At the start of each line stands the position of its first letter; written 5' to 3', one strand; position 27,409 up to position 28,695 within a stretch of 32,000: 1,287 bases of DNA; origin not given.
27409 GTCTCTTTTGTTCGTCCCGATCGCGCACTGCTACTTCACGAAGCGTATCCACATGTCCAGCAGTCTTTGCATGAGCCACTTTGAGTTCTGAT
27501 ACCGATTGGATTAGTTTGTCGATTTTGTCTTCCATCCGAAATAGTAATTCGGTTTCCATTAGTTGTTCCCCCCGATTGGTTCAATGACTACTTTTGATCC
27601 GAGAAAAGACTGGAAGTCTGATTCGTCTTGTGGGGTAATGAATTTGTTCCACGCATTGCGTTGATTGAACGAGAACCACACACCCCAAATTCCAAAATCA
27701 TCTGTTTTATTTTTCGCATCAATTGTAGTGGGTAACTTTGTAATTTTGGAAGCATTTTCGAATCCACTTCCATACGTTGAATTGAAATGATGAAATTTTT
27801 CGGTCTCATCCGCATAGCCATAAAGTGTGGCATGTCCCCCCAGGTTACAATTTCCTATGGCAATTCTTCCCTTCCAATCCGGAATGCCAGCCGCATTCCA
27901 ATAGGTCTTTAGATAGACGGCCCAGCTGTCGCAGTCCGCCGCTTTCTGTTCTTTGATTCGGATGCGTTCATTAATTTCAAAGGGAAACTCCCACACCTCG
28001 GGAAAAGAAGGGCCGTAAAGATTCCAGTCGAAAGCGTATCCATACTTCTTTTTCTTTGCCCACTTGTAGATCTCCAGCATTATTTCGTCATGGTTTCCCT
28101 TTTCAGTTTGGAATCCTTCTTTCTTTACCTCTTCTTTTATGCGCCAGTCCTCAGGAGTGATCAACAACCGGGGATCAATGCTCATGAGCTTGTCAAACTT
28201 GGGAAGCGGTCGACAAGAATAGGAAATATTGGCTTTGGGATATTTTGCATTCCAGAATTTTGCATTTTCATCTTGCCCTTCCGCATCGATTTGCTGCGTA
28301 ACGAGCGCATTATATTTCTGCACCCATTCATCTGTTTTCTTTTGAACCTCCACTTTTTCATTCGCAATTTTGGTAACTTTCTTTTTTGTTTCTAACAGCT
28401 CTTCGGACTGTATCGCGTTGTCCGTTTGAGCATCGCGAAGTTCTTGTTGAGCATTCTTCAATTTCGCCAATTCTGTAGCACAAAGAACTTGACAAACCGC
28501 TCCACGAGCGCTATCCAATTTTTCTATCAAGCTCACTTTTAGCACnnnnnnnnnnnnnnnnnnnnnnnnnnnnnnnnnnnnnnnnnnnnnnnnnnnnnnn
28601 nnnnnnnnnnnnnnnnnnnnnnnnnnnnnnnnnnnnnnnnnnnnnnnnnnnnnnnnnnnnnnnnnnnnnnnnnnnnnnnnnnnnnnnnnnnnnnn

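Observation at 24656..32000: Integrated tailed-virus-like element in an archaeal chromosome, anchored at a tRNA-Gly-like site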

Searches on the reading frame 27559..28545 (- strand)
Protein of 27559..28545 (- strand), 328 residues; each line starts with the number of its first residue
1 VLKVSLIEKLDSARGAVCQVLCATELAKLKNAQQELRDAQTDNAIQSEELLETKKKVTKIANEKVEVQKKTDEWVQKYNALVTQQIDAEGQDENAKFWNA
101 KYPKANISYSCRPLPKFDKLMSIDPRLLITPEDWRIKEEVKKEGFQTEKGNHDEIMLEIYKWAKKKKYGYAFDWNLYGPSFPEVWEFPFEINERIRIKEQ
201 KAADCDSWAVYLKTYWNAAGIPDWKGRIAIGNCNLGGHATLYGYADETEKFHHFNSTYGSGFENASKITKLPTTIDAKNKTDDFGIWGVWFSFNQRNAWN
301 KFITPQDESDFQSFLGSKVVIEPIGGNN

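Call 7: search_protein_families(library=pfam, proteins=[window:27559-28545:-], max_evalue=0.1)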
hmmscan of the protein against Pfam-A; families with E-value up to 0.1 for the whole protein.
window:27559-28545:- (328 aa): 0 families

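Call 10: search_protein_families(library=phrogs, proteins=[window:27559-28545:-], max_evalue=0.1)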
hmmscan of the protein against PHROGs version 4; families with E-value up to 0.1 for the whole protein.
window:27559-28545:- (328 aa): 0 families

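Call 29: search_solved_structures(query=window:27559-28545:-, max_evalue=1)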
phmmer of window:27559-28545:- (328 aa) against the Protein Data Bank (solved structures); distinct sequences matched with E-value up to 1: 0.

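Call 32: find_homologous_proteins(query=window:27559-28545:-, max_evalue=0.001)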
Query window:27559-28545:- (328 aa): 18 proteins with E <= 0.001 among 826 candidates.
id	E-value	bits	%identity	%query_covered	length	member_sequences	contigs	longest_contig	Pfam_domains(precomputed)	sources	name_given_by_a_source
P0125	8.4e-175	599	94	80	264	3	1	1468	-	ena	-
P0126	2.1e-113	397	59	89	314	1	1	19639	-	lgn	-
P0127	1.9e-92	328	51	84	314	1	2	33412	-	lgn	-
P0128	2.6e-61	226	42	87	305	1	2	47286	-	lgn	-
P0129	1.5e-60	223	43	82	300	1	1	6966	-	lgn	-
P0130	2.5e-56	210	40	89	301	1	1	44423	-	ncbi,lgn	-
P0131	6.5e-52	195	37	81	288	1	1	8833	-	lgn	-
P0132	2.0e-51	193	38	84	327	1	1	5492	-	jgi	jgi:hypothetical protein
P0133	6.1e-51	192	36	88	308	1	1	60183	-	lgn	-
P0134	9.4e-49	185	39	78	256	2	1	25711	-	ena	-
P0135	4.7e-48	182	37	84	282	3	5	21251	-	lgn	-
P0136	3.1e-47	180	35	89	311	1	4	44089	-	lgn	-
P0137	4.3e-47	179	41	72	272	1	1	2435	-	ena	-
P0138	1.2e-46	178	40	74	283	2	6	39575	PF01841.26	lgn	-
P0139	3.8e-46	176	42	69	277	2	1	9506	-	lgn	-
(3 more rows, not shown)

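Call 33: find_encoding_contigs(protein=P0126, flank=10000, max_places=2)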
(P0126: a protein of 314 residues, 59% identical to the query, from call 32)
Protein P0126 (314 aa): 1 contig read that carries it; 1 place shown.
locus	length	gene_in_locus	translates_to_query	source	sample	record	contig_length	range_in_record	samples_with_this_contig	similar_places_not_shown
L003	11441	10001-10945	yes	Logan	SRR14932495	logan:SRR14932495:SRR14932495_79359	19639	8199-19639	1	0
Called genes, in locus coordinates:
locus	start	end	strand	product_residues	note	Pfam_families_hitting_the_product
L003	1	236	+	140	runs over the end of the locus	-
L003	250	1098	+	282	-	-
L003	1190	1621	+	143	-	-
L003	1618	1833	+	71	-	-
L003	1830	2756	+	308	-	PF18906:Phage_tube_2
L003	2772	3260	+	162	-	-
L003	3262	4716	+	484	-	PF10145:PhageMin_Tail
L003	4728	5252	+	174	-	-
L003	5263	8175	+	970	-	-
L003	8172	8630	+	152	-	-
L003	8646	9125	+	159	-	-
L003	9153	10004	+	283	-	-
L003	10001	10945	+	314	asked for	-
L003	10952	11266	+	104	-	-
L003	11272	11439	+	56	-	?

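Call 34: find_encoding_contigs(protein=P0127, flank=10000, max_places=2)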
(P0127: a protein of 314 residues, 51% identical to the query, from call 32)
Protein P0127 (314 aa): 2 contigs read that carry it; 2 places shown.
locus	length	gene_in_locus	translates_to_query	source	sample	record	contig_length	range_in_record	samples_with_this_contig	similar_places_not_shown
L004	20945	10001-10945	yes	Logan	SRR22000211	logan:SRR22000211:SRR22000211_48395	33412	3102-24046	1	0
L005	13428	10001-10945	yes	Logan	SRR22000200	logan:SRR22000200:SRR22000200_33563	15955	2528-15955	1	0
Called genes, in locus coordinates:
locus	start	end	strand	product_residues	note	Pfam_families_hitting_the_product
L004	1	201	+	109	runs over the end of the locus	-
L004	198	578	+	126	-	-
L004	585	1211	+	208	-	-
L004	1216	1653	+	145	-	-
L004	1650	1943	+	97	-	-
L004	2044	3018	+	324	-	PF18906:Phage_tube_2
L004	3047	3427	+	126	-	-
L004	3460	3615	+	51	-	-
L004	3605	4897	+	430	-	-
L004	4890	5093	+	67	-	-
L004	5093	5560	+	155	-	-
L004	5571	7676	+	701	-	-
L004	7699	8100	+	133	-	-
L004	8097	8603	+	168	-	-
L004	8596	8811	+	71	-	-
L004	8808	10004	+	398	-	-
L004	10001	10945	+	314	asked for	-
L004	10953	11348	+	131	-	-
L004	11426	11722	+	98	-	-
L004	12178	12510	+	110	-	-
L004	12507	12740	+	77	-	-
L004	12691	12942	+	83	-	-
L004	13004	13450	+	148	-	-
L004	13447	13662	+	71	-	-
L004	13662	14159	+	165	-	PF00226:DnaJ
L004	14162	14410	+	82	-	-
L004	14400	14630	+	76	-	-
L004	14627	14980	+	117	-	-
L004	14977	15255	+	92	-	-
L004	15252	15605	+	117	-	-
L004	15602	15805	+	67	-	-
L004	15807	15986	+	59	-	-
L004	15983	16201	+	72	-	-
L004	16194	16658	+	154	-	-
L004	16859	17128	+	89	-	-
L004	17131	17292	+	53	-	-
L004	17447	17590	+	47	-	-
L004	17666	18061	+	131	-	-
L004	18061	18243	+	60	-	-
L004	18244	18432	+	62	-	-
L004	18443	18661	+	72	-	-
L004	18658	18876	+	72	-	-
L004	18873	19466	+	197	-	-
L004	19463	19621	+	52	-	-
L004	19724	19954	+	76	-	-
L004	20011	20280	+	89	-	-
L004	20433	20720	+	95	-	-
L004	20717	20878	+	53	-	-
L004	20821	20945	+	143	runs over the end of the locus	-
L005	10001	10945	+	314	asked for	-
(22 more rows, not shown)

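Call 35: find_encoding_contigs(protein=P0128, flank=10000, max_places=2)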
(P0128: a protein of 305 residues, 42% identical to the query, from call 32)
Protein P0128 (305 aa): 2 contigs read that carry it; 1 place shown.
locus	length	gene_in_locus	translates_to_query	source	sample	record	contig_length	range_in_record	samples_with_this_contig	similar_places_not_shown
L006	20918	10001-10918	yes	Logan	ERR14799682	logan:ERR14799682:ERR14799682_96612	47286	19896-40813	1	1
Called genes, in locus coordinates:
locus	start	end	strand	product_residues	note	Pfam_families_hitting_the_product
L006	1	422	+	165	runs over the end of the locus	-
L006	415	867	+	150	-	-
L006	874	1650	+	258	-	-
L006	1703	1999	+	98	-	-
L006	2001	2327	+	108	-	-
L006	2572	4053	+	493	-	-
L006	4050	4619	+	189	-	-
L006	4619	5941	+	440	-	-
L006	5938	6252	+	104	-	-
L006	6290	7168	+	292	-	-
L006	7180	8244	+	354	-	PF13385:Laminin_G_3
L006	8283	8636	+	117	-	-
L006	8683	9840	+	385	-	-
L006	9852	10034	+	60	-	-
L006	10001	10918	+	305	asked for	-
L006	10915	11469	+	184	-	PF04480:DUF559 (weak)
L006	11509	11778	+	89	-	-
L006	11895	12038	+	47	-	-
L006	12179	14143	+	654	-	-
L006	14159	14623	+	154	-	-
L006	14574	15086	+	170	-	-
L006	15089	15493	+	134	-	-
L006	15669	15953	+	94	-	-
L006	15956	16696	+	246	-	PF00149:Metallophos (weak)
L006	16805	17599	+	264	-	PF01507:PAPS_reduct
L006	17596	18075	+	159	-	PF02732:ERCC4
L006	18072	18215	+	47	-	-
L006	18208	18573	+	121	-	-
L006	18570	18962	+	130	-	-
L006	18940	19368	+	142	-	-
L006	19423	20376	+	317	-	PF02348:CTP_transf_3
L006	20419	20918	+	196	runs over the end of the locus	PF13489:Methyltransf_23, PF05175:MTS (weak), PF06325:PrmA (weak), PF13847:Methyltransf_31, PF08241:Methyltransf_11, PF08242:Methyltransf_12, PF13649:Methyltransf_25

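Call 37: search_protein_families(library=phrogs, proteins=[L003:250-1098:+, L003:1190-1621:+, L003:1830-2756:+, L003:2772-3260:+, L003:3262-4716:+, L003:4728-5252:+, L003:5263-8175:+, L004:585-1211:+, L006:874-1650:+], max_evalue=0.01)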
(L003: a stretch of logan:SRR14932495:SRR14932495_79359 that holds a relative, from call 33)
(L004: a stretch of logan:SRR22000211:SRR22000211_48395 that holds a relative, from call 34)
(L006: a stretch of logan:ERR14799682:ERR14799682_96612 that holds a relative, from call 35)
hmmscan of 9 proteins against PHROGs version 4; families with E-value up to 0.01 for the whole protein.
L003:250-1098:+ (282 aa): 7 families
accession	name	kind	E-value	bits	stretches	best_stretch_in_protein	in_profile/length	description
phrog_17057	-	unknown function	3.5e-26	93.2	1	6-277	10-218/225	-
phrog_2885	-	tail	1.9e-09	35.4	1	156-209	77-131/4179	baseplate wedge subunit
phrog_22827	-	unknown function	6.9e-07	29.3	1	152-208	267-323/613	-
phrog_4406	-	head and packaging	2.2e-05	22.3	1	152-208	68-125/3231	virion structural protein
phrog_708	-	tail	0.00028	19.6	1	140-206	928-994/1383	baseplate wedge subunit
phrog_36309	-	unknown function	0.0046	17.7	0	84-130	91-134/234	-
phrog_7578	-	unknown function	0.0098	15.9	0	167-221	42-101/300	-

L003:1190-1621:+ (143 aa): 0 families

L003:1830-2756:+ (308 aa): 1 family
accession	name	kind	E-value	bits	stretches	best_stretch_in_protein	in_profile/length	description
phrog_290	-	tail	3.1e-17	64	1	7-291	16-316/411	minor tail protein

L003:2772-3260:+ (162 aa): 1 family
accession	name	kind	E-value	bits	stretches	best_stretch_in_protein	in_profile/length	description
phrog_290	-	tail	0.0013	19.1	1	27-151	46-168/411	minor tail protein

L003:3262-4716:+ (484 aa): 3 families
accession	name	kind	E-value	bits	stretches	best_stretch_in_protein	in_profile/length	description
phrog_991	-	tail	2.5e-09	36.3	1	7-229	206-466/1966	tail length tape measure protein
phrog_167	-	tail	3.5e-08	32.6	1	19-468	243-565/1555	tail length tape measure protein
phrog_4704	-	tail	5e-08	33.1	1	52-252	208-402/625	tail length tape measure protein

L003:4728-5252:+ (174 aa): 0 families

L003:5263-8175:+ (970 aa): 0 families

L004:585-1211:+ (208 aa): 2 families
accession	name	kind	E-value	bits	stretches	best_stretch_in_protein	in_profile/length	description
phrog_17057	-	unknown function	1.9e-30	107.2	1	3-205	10-221/225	-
phrog_442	-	connector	2.1e-08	34.8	1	3-200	85-260/270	head-tail adaptor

L006:874-1650:+ (258 aa): 0 families

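Call 38: find_homologous_proteins(query=L003:1830-2756:+, max_evalue=0.001)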
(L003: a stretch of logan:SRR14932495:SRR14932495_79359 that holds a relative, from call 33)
Query L003:1830-2756:+ (308 aa): 5 proteins with E <= 0.001 among 3366 candidates.
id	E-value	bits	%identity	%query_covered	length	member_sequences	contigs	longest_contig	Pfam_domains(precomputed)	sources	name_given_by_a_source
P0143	9.8e-198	673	100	100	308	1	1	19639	PF18906.6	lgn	-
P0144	4.4e-117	408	63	98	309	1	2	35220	PF18906.6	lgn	-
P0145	1.9e-102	360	57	99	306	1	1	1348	PF18906.6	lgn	-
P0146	3.1e-97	343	62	84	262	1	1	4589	PF18906.6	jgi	jgi:hypothetical protein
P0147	3.1e-83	297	52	98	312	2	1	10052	PF18906.6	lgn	-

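Call 39: list_cluster_members(proteins=[P0130, P0123, P0125, P0057, P0041, P0061, P0067, P0079, P0110, P0118])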
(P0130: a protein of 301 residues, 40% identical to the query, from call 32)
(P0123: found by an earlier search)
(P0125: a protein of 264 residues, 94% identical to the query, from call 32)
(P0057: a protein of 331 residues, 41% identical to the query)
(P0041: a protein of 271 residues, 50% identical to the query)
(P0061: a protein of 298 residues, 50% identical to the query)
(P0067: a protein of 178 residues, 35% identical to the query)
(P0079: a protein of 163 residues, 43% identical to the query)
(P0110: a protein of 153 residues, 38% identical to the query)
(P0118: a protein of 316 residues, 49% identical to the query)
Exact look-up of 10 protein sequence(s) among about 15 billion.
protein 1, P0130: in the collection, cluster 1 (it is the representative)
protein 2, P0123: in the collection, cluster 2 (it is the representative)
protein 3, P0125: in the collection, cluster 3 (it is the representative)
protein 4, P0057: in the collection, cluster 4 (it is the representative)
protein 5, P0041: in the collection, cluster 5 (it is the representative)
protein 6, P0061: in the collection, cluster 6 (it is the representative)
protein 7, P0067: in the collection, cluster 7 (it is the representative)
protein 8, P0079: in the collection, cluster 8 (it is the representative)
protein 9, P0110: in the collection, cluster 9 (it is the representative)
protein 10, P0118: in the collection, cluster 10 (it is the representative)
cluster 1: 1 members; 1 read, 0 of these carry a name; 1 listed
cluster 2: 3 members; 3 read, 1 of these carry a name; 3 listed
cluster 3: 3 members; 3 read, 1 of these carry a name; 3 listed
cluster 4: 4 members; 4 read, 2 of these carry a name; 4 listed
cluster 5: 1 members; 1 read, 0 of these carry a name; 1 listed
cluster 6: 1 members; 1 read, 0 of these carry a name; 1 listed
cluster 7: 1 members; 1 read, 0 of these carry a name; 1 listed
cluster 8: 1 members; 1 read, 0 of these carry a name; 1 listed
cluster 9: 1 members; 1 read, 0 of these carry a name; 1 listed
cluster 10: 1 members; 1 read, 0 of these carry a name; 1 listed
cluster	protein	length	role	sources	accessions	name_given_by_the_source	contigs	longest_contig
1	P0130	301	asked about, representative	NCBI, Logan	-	-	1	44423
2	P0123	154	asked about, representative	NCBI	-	-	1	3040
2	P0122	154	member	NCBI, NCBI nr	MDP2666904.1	MAG: hypothetical protein Q8P05_05400 [Candidatus Diapherotrites archaeon] | hypothetical protein [Candidatus Diapherotrites archaeon]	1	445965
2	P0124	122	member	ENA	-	-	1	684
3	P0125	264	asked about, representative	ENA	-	-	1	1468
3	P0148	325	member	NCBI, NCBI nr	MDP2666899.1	MAG: hypothetical protein Q8P05_05375 [Candidatus Diapherotrites archaeon] | hypothetical protein [Candidatus Diapherotrites archaeon]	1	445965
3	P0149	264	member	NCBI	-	-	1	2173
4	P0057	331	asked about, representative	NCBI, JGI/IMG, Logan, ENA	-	-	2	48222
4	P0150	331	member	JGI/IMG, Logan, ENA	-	microcystin-dependent protein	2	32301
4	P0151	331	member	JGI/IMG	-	microcystin-dependent protein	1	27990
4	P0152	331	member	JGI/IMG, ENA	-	-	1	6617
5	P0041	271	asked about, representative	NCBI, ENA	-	-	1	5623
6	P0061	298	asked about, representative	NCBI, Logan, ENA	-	-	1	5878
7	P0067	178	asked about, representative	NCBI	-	-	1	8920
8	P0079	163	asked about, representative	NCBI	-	-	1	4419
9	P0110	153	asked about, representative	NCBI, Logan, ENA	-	-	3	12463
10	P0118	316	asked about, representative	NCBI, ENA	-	-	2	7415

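Call 40: find_encoding_contigs(protein=P0143, flank=10000, max_places=2)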
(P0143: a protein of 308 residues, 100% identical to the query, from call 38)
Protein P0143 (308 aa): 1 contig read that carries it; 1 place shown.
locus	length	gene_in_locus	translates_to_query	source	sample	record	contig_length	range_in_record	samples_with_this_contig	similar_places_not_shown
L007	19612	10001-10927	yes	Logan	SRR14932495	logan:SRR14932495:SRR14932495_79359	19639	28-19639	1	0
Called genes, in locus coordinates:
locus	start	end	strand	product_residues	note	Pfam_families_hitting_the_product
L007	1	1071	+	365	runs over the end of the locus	?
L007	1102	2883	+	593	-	-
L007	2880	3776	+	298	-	-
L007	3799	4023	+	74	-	-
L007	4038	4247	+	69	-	-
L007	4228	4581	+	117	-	-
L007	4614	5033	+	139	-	PF04883:HK97-gp10_like (weak)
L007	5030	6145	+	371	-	-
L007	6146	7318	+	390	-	-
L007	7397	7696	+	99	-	-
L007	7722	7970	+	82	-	-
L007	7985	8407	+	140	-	-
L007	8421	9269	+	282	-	-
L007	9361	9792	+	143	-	-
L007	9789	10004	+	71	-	-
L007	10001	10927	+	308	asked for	PF18906:Phage_tube_2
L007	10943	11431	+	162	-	-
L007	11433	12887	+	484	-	PF10145:PhageMin_Tail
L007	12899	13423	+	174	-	-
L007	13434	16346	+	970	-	-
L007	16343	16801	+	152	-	-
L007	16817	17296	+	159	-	-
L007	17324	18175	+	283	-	-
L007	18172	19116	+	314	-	-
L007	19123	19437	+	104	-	-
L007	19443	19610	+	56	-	?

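Call 43: search_protein_families(library=phrogs, proteins=[L007:1-1071:+, L007:1102-2883:+, L007:2880-3776:+, L007:4614-5033:+, L007:5030-6145:+, L007:6146-7318:+, L007:7985-8407:+, L007:19123-19437:+, L007:12899-13423:+, L007:16817-17296:+], max_evalue=0.01)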
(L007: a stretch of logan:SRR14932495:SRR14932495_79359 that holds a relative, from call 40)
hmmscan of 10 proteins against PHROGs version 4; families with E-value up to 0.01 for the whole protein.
L007:1-1071:+ (356 aa): 0 families

L007:1102-2883:+ (593 aa): 0 families

L007:2880-3776:+ (298 aa): 0 families

L007:4614-5033:+ (139 aa): 3 families
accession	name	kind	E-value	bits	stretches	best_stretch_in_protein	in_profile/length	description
phrog_5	-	connector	6.8e-17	63.1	1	10-134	111-199/239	tail completion or Neck1 protein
phrog_21196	-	unknown function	0.00054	20.8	0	58-93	26-63/193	-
phrog_21534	-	unknown function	0.0015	19.8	0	44-118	22-98/149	-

L007:5030-6145:+ (371 aa): 0 families

L007:6146-7318:+ (390 aa): 1 family
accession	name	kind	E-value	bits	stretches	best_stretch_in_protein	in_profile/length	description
phrog_24667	-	head and packaging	1.8e-45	157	1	35-390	98-457/457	major head protein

L007:7985-8407:+ (140 aa): 1 family
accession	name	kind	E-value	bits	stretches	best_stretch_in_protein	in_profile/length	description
phrog_5707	-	unknown function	0.0028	18.5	1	22-97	10-89/134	-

L007:19123-19437:+ (104 aa): 0 families

L007:12899-13423:+ (174 aa): 0 families

L007:16817-17296:+ (159 aa): 0 families

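Call 47: find_related_loci(query=A1, collection=genome_contigs, flank=10000)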
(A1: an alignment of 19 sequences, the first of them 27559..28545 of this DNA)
Query A1 (328 aa) in genome_contigs; peptide patterns used: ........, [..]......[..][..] (x = any residue, [..] = any of these).
44 stretches matched a pattern; 2 encode a relative of the query (tblastn E <= 1e-3); 2 distinct loci.
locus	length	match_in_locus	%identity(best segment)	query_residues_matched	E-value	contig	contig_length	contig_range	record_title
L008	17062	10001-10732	38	47-304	4e-52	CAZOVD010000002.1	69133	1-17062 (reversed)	MAG TPA_asm: uncultured archaeon isolate SRP193661_co2_56 genome assembly, contig: NODE_381_length_69133_cov_10.150931,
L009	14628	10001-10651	36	81-302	9e-36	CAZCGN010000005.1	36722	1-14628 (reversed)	MAG TPA_asm: uncultured Methanosarcinales archaeon isolate SRP167671_co2_185 genome assembly, contig: NODE_1458_length_3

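Call 53: predict_structure(alignment_id=A1)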
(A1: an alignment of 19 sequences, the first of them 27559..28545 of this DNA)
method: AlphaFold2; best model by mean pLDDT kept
length: 328 residues; sequences in the alignment: 19
mean_pLDDT: 82.0   pTM: 0.71
mean pLDDT of the five models: 82.0, 81.8, 80.7, 79.1, 77.8
residues with pLDDT >= 90: 128; 70-90: 139; 50-70: 54; < 50: 7
segments of 3 or more residues with pLDDT < 50: 1-4, 326-328
pLDDT, mean of each block of 10 residues (from residue 1): 51 57 68 72 65 78 78 72 60 86 91 71 91 94 90 95 87 80 83 85 87 96 95 91 95 78 86 91 91 95 89 89 67
secondary structure, 60 per line:
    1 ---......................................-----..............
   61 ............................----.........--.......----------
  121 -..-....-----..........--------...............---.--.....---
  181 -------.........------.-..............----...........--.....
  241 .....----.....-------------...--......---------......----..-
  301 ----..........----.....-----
elements in order: H4-41 H47-88 H93-101 E104-110 H125-128 H134-143 H152-166 H173-177 H188-196 H205-218 E226-233 E236-245 E250-254 H274-278 E288-293 H305-314 E319-323
